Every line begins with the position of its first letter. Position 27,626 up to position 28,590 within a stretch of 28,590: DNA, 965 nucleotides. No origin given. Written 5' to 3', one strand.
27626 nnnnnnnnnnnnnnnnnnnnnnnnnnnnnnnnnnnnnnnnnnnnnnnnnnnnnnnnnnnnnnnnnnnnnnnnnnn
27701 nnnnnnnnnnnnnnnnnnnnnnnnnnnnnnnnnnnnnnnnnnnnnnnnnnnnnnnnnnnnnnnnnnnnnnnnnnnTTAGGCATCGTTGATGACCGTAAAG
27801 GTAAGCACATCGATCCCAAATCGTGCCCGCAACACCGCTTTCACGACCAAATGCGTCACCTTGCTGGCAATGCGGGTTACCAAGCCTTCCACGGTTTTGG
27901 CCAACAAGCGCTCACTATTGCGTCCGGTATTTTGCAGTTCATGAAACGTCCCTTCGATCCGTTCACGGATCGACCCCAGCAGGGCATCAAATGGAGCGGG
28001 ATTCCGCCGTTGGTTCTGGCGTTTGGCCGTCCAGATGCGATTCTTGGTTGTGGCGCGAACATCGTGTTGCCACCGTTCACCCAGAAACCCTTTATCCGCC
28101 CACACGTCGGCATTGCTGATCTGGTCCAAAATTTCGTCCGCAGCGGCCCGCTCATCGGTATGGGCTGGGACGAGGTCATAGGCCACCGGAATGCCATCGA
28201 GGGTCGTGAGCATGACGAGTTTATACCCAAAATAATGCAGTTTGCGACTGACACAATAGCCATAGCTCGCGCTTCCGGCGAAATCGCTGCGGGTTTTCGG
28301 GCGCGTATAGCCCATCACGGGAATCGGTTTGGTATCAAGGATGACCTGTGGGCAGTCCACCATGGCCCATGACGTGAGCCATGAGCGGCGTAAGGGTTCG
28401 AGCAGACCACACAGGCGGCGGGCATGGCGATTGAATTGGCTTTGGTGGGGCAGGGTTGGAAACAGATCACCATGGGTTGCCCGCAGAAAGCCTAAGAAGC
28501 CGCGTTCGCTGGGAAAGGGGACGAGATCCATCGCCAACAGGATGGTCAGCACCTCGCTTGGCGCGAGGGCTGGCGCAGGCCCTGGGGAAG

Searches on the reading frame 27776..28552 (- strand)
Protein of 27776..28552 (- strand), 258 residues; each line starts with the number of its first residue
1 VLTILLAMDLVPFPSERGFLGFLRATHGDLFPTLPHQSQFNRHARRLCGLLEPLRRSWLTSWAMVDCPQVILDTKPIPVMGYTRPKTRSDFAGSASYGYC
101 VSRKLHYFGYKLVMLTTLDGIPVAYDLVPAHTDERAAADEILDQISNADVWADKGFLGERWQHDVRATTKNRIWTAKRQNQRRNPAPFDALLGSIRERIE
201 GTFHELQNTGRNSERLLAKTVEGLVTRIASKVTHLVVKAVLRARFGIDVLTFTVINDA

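Call 34: search_protein_families(library=pfam, proteins=[window:27776-28552:-], max_evalue=0.001)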
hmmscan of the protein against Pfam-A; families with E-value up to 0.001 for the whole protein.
window:27776-28552:- (258 aa): 2 families
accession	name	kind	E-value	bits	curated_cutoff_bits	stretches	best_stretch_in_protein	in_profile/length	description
PF01609.27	DDE_Tnp_1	-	2.5e-16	60.5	23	1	70-229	7-192/200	Transposase DDE domain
PF13612.12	DDE_Tnp_1_3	-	2.1e-07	31.5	27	1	71-209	9-144/155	Transposase DDE domain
